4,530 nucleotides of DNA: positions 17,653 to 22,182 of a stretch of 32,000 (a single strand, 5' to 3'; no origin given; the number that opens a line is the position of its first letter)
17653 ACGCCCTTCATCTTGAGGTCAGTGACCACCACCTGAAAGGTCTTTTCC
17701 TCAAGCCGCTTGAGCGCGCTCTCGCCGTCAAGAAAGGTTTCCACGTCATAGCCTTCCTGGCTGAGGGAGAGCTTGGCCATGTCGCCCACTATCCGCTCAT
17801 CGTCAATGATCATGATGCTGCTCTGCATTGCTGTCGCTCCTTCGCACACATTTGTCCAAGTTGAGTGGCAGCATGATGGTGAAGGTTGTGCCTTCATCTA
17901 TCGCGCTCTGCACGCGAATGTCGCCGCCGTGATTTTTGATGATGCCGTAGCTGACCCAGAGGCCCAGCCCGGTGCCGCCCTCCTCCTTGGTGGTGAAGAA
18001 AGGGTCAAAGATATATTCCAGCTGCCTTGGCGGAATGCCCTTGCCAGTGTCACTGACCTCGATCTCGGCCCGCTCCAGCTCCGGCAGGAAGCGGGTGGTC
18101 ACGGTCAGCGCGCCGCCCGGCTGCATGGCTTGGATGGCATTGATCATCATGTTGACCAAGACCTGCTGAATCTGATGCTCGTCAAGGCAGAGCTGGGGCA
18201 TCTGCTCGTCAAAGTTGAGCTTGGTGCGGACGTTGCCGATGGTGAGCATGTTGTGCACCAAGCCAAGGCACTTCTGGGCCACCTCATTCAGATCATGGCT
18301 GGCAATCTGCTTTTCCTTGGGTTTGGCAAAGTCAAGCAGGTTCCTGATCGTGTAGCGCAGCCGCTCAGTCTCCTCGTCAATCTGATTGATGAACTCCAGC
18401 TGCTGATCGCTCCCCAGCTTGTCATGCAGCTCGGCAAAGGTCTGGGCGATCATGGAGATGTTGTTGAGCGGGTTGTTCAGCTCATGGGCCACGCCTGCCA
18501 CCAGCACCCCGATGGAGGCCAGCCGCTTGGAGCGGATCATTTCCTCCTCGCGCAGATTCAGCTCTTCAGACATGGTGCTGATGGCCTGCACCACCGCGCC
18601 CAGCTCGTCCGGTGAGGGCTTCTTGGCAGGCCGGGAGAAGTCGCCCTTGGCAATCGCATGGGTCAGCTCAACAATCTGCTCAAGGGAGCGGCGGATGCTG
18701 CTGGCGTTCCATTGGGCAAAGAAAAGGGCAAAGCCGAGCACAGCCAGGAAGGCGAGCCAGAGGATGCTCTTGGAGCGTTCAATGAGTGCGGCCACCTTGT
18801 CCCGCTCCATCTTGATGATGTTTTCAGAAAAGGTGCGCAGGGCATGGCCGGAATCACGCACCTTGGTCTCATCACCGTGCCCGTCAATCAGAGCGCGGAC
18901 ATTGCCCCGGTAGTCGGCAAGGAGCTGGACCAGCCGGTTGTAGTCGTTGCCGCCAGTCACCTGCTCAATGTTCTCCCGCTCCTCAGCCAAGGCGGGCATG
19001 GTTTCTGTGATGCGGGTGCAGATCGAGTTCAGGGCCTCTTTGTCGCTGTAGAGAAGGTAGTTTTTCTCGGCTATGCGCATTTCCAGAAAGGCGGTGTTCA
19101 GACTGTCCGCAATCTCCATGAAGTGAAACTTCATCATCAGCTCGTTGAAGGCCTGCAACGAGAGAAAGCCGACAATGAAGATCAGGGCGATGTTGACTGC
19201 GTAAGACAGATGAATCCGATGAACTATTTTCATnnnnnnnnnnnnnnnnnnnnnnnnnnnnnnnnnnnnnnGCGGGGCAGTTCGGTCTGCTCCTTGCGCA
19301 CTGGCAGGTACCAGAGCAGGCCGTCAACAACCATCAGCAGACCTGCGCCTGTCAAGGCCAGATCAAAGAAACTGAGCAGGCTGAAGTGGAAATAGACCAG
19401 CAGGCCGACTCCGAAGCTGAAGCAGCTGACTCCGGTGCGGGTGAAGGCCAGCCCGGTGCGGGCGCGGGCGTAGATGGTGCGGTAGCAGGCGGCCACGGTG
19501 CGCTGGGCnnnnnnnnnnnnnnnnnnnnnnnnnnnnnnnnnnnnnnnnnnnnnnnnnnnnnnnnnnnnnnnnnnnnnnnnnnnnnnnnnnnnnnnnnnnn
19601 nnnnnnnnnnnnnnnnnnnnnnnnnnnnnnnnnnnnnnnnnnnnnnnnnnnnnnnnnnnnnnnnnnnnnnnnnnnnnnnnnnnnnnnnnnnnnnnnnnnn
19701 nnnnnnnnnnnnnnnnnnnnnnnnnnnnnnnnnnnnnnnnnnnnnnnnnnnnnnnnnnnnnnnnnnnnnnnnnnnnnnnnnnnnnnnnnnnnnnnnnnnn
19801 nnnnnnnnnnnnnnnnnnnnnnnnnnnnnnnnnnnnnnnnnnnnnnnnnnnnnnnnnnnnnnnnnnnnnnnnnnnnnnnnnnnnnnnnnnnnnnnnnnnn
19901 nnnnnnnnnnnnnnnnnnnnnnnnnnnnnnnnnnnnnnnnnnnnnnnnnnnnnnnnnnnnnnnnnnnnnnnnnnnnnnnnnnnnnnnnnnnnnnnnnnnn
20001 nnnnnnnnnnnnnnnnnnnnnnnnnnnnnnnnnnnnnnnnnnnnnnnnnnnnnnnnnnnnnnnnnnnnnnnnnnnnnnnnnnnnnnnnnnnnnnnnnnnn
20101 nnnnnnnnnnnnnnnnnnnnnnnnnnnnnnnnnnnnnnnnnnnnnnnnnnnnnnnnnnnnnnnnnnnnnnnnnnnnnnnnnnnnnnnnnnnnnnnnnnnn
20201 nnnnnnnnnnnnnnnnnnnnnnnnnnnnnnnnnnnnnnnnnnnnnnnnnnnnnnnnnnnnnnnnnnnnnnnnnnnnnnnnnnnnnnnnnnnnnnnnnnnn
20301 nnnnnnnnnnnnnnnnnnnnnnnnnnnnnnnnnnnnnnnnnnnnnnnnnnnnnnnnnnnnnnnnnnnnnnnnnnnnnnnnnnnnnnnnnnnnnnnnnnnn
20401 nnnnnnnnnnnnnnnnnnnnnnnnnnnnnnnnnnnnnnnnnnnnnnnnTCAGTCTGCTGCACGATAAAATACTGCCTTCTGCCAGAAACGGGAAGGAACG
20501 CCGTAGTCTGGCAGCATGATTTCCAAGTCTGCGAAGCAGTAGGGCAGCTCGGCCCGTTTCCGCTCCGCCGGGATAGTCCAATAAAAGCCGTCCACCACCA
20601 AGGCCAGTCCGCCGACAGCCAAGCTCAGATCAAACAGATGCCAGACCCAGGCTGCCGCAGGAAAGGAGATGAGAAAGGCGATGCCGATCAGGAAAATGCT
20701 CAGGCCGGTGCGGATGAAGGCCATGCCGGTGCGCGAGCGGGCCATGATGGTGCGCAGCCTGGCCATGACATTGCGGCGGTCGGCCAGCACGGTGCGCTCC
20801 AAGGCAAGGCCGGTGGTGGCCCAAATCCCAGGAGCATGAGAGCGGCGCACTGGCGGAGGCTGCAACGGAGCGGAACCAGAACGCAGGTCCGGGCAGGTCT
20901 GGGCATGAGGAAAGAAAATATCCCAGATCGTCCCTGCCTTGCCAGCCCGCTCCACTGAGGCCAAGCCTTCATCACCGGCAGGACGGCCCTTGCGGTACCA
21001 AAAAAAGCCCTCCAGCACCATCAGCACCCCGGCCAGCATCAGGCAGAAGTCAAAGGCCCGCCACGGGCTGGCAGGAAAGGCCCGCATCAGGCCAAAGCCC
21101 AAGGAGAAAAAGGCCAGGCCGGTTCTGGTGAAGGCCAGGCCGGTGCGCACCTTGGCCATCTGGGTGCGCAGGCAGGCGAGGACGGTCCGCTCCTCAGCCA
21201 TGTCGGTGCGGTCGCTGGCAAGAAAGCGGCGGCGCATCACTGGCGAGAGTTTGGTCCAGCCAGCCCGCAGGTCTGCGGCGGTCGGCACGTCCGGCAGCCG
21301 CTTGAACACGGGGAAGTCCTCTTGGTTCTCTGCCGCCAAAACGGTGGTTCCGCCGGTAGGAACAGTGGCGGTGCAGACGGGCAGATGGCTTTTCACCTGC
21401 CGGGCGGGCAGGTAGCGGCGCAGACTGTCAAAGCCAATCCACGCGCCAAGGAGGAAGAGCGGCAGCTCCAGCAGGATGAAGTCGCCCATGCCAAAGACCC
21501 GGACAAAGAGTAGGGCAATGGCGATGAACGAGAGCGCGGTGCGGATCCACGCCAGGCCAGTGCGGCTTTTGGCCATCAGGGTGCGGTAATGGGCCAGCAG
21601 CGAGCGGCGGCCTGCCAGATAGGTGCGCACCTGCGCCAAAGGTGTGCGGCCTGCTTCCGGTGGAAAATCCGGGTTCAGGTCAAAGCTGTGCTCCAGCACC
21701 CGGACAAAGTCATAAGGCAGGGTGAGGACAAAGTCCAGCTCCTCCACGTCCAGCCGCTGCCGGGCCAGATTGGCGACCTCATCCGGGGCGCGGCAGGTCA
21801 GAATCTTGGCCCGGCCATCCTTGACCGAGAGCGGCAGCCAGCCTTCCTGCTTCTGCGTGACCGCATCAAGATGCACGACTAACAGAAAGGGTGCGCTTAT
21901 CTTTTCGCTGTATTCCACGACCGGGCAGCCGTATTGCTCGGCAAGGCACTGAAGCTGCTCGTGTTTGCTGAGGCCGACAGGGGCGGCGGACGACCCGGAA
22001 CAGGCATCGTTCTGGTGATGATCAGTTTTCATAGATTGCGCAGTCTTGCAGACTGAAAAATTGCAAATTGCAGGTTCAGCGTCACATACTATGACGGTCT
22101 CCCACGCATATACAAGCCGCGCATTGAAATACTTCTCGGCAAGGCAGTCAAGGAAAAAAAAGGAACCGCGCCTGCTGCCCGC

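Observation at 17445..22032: Four-gene coupled operon: two paralogous T2SSE_N-(DUF202)n membrane proteins wired to a HAMP histidine kinase and a receiver-only regulator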

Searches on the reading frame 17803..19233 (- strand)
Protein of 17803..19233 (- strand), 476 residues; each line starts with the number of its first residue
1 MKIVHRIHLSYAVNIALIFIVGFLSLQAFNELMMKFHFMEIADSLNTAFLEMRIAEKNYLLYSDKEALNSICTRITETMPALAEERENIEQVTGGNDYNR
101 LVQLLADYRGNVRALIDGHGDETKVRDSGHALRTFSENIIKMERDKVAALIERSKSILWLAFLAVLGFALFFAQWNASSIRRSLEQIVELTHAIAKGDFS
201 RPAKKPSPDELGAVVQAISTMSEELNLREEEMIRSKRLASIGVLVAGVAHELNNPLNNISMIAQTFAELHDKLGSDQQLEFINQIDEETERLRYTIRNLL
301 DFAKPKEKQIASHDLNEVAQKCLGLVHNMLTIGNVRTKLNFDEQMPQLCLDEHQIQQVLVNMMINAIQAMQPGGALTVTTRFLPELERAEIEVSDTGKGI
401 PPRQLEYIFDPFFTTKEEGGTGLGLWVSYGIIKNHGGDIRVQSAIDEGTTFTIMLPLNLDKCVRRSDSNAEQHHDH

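Call 3: search_protein_families(library=pfam, proteins=[window:17803-19233:-], max_evalue=1)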
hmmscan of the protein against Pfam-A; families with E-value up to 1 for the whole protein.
window:17803-19233:- (476 aa): 10 families
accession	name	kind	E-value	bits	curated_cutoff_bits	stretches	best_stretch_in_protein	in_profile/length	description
PF02518.31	HATPase_c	-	6.8e-27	94.6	26.4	1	351-458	2-110/111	Histidine kinase-, DNA gyrase B-, and HSP90-like ATPase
PF00512.31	HisKA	-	2.7e-13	50.2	26.9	1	244-306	5-64/66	His Kinase A (phospho-acceptor) domain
PF00672.30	HAMP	-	1.2e-10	41.9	25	1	175-226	1-52/53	HAMP domain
PF13581.12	HATPase_c_2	-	0.015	15.7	27.4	1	354-432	31-109/127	Histidine kinase-like ATPase domain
PF11887.13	Mce4_CUP1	-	0.015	15.4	32.6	0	209-273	57-122/222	Cholesterol uptake porter CUP1 of Mce4, putative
PF14966.11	DNA_repr_REX1B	-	0.028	15.4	24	0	47-104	15-72/94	DNA repair REX1-B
PF10090.15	HPTransfase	-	0.044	14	22.9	1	330-402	12-77/123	Histidine phosphotransferase C-terminal domain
PF12729.13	4HB_MCP_1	-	0.088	12.8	27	1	1-103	2-112/181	Four helix bundle sensory module for signal transduction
PF00992.25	Troponin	-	0.093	13.5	26.2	1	49-97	30-78/134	Troponin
PF12553.13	DUF3742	-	0.13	12.8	27.2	1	154-178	45-69/120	Protein of unknown function (DUF3742)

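Call 4: search_protein_families(library=ncbifam, proteins=[window:17803-19233:-], max_evalue=1)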
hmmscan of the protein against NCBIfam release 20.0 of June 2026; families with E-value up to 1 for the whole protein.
window:17803-19233:- (476 aa): 89 families (the best 25 are shown)
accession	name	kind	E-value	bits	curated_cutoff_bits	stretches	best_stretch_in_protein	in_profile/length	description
NF008468.0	PRK11360.1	equivalog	3.3e-72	243.8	646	1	210-459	367-610/616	two-component system sensor histidine kinase AtoS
NF007688.0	PRK10364.1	equivalog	3.4e-58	197.5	479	1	221-461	226-455/460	two-component system sensor histidine kinase ZraS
NF052574.1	HisKinEspCMyxo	equivalog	4.7e-47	160.7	1200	1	231-465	407-645/785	serine histidine kinase EspC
NF010411.0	PRK13837.1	equivalog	6.8e-47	160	647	1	225-467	434-685/828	two-component system VirA-like sensor kinase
NF046020.1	HisKinCckABruc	equivalog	1.7e-42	145.3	1000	1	212-472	453-722/868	cell cycle histidine kinase CckA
NF038348.1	T2SS_HK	subfamily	9.3e-42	143.2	450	2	282-457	401-573/574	histidine kinase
NF033092.0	HK_WalK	equivalog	7.2e-41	140.4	725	2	244-457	375-594/594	cell wall metabolism sensor histidine kinase WalK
NF047497.1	HK_LIC_12097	equivalog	7.8e-41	140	500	1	210-457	120-366/367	LIC_12097 family sensor histidine kinase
NF046044.1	PnpS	equivalog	1.4e-39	136.2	400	1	245-456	174-390/390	two-component system histidine kinase PnpS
NF053867.1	SprKinKinDBac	equivalog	2.7e-39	135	775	1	233-458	278-498/500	sporulation kinase KinD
NF046026.1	HisKinCckACaul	equivalog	1.8e-38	132.2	1000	1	229-466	290-541/678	cell cycle histidine kinase CckA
NF010076.0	PRK13557.1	subfamily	4.8e-36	124.3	631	1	229-470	151-407/540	histidine kinase famiy protein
NF047466.1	hybrid_RR_LvrB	exception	1.2e-34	120.1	500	1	225-457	137-376/377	hybrid histidine kinase/response regulator LvrB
NF008293.1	PRK11073.1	equivalog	7.3e-33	114.2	240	1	215-457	105-347/349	nitrogen regulation protein NR(II)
NF008312.0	PRK11100.1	equivalog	2.4e-32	112.4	356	1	145-457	171-474/477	two-component system sensor histidine kinase CreC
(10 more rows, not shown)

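Call 87: search_protein_families(library=padloc, proteins=[window:17803-19233:-], max_evalue=0.001)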
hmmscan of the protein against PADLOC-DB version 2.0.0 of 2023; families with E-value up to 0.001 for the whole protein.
window:17803-19233:- (476 aa): 0 families

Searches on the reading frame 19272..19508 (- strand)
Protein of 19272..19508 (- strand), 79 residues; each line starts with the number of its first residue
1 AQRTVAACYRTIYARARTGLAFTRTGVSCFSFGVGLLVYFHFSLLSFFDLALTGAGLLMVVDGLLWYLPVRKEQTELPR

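Call 58: search_solved_structures(query=A3, max_evalue=10, show_alignments=3)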
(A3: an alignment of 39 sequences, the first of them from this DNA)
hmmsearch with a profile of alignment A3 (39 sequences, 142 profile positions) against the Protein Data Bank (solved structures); distinct sequences matched with E-value up to 10: 1.
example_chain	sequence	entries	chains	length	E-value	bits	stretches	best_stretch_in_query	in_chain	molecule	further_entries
8ywa_D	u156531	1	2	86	1.4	11.6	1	88-131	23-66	High affinity immunoglobulin epsilon receptor subunit gamma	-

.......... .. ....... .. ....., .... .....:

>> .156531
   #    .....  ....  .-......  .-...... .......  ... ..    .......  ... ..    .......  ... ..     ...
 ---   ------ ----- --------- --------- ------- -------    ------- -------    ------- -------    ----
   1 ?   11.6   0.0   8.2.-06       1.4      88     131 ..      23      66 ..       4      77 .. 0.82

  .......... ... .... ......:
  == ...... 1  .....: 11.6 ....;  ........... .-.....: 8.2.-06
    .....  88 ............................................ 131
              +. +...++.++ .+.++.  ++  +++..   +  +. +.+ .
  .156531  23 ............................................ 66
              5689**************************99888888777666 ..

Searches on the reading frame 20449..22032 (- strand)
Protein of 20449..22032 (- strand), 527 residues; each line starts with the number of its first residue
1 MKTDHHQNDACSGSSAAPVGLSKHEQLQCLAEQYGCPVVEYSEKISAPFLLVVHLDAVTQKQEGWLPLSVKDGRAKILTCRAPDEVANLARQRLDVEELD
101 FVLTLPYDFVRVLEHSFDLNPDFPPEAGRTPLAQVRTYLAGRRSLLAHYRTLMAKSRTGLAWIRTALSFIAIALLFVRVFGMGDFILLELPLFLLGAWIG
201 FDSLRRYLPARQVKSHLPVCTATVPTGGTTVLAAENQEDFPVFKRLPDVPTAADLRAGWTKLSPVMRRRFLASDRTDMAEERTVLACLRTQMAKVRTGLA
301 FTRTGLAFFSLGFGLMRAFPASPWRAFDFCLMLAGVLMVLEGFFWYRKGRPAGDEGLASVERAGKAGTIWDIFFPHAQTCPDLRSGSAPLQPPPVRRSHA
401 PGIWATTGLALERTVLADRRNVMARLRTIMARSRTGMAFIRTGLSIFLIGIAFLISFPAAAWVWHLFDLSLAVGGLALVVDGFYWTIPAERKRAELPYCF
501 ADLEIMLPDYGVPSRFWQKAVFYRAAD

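Call 3: search_protein_families(library=pfam, proteins=[window:20449-22032:-], max_evalue=1)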
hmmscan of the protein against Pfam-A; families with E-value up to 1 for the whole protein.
window:20449-22032:- (527 aa): 3 families
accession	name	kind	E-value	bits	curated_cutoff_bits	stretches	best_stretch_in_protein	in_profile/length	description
PF02656.20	DUF202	-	3.2e-14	53.6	23.4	3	150-208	1-63/68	Domain of unknown function (DUF202)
PF05157.20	MshEN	-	0.0068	16.8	23.1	1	36-118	3-85/90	MshEN domain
PF15965.11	zf-TRAF_2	-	0.22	12.5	27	0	22-44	47-69/93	TRAF-like zinc-finger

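Call 4: search_protein_families(library=ncbifam, proteins=[window:20449-22032:-], max_evalue=1)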
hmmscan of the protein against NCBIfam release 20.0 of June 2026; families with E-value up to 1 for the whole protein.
window:20449-22032:- (527 aa): 0 families

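Call 14: find_homologous_proteins(query=window:20449-22032:-)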
Query window:20449-22032:- (527 aa): 920 proteins with E <= 0.001 among 8000 candidates; the best 120 are listed.
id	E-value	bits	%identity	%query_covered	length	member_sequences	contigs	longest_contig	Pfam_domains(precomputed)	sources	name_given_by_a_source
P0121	0.0e+0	1206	100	100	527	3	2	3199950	PF02656.21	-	-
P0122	0.0e+0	1122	93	100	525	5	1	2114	PF02656.21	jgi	jgi:uncharacterized membrane protein YidH (DUF202 family)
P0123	0.0e+0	1072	90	100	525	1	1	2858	PF02656.21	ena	-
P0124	6.7e-293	990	84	99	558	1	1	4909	PF02656.21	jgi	jgi:uncharacterized membrane protein YidH (DUF202 family)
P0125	2.7e-277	939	81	97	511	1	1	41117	PF02656.21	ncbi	-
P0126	6.0e-268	908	77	97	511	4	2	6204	PF05157.21,PF02656.21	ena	-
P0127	4.4e-264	895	78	97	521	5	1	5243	PF02656.21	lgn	-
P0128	3.5e-261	886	76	97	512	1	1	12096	PF02656.21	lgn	-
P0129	1.4e-251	854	74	97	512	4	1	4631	PF02656.21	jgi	jgi:uncharacterized membrane protein YidH (DUF202 family)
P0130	1.2e-247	841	73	97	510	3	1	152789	PF02656.21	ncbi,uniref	ncbi:hypothetical protein [Candidatus Electronema sp. JM]|uniref:hypothetical protein n=1 Tax=Candid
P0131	3.1e-243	826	73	96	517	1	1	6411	PF02656.21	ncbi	-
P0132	2.0e-222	758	78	82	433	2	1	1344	PF02656.21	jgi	jgi:uncharacterized membrane protein YidH (DUF202 family)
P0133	1.8e-192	659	60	95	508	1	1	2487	PF05157.21,PF02656.21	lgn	-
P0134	2.8e-192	658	59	95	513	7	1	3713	PF02656.21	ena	-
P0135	3.3e-192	658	59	95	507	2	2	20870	PF02656.21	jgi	-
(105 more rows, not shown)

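Call 59: predict_structure(alignment_id=A2)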
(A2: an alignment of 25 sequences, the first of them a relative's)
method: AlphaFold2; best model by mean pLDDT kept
length: 527 residues; sequences in the alignment: 25
mean_pLDDT: 74.6   pTM: 0.66
mean pLDDT of the five models: 74.6, 73.7, 72.9, 70.8, 63.3
residues with pLDDT >= 90: 54; 70-90: 310; 50-70: 95; < 50: 68
segments of 3 or more residues with pLDDT < 50: 1-16, 125-128, 376-382, 384-391, 499-505, 507-514, 517-527
pLDDT, mean of each block of 10 residues (from residue 1): 32 40 75 83 71 75 86 88 86 87 85 66 52 78 87 86 85 81 79 90 82 72 67 64 74 69 68 82 90 89 87 84 84 90 85 85 70 51 46 50 56 72 86 90 90 84 86 93 89 64 43 44 44
secondary structure, 60 per line:
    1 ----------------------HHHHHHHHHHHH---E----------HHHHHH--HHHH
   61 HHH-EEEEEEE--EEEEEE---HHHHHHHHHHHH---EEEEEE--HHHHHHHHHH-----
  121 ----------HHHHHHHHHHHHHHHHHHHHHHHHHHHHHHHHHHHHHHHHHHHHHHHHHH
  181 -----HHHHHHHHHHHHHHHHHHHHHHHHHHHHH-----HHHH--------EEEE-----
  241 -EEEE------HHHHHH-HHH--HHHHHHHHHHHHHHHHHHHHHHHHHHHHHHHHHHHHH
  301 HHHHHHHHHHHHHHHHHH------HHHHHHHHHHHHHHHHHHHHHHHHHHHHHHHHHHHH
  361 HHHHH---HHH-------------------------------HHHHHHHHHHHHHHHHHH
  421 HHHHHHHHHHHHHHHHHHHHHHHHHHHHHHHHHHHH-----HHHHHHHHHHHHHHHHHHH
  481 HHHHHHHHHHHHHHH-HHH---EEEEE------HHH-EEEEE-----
elements in order: H23-34 H49-54 H57-63 E65-71 E74-79 H83-94 E98-103 H106-115 H131-180 H186-214 H220-223 E232-235 E242-245 H252-257 H264-318 H325-365 H403-456 H462-495 E503-507 E518-522

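Call 64: fold_search(model_id=the predicted structure, library=pdb)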
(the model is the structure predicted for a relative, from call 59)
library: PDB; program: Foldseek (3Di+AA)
matches with E <= 10: 497; with E <= 0.001: 0
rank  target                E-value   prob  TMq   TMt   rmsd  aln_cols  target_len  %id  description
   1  9glg_B                4.8e-03  1.00  0.16  0.53   3.2       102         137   22  X-ray structure of the Thermus thermophilus Q218E mutant of the PilF-GSPIIB domain in the c-di-GMP bound state (released 2025-06-25)
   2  8pdk_B                6.0e-03  1.00  0.16  0.54   3.2       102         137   22  X-ray structure of the Thermus thermophilus PilF-GSPIIB domain in the c-di-GMP bound state (released 2024-06-26)
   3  8pfa_B                6.0e-03  1.00  0.16  0.53   3.2       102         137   22  X-ray structure of the Thermus thermophilus K167R mutant of the PilF-GSPIIB domain in the c-di-GMP bound state (released 2024-06-26)
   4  8pe0_A                7.7e-03  1.00  0.16  0.53   3.1       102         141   22  X-ray structure of the Thermus thermophilus K167L mutant of the PilF-GSPIIB domain in the c-di-GMP bound state (released 2024-06-26)
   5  9gl5_A                8.4e-03  1.00  0.16  0.54   3.2       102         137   22  X-ray structure of the Thermus thermophilus Q190E mutant of the PilF-GSPIIB domain in the c-di-GMP bound state (released 2025-06-25)
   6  8pfa_A                9.6e-03  1.00  0.16  0.53   3.2       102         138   22  X-ray structure of the Thermus thermophilus K167R mutant of the PilF-GSPIIB domain in the c-di-GMP bound state (released 2024-06-26)
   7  2d27                  1.1e-02  1.00  0.17  0.53   2.9       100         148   19  Structure of the N-terminal domain of XpsE (crystal form I4122) (released 2005-09-20)
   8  9glg_A                1.1e-02  1.00  0.16  0.54   3.1       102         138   22  X-ray structure of the Thermus thermophilus Q218E mutant of the PilF-GSPIIB domain in the c-di-GMP bound state (released 2025-06-25)
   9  8pkz_MODEL_1_A        1.1e-02  1.00  0.16  0.49   3.5       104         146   20  NMR solution structure of PilF-GSPIIB in the c-di-GMP bound state (released 2024-07-10)
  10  8pdk_A                1.4e-02  1.00  0.16  0.53   3.2       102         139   22  X-ray structure of the Thermus thermophilus PilF-GSPIIB domain in the c-di-GMP bound state (released 2024-06-26)
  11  6bpp_B                2.3e-02  0.33  0.10  0.10  29.4       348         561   10  E. coli MsbA in complex with LPS and inhibitor G092 (released 2018-05-02)
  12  5htl_B                4.7e-02  1.00  0.16  0.53   3.0        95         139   21  Structure of MshE with cdg (released 2016-10-05)
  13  4ayw                  5.9e-02  0.33  0.11  0.11  20.5       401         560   14  STRUCTURE OF THE HUMAN MITOCHONDRIAL ABC TRANSPORTER, ABCB10 (PLATE FORM) (released 2012-07-11)
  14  5htl_A                6.4e-02  1.00  0.16  0.51   3.1        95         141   21  Structure of MshE with cdg (released 2016-10-05)
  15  7sel_A                6.4e-02  0.23  0.09  0.09  29.6       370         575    7  E. coli MsbA in complex with LPS and inhibitor G7090 (compound 3) (released 2022-03-09)
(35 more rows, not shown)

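Call 87: search_protein_families(library=padloc, proteins=[window:20449-22032:-], max_evalue=0.001)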
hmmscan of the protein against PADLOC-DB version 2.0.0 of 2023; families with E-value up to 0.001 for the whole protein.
window:20449-22032:- (527 aa): 0 families
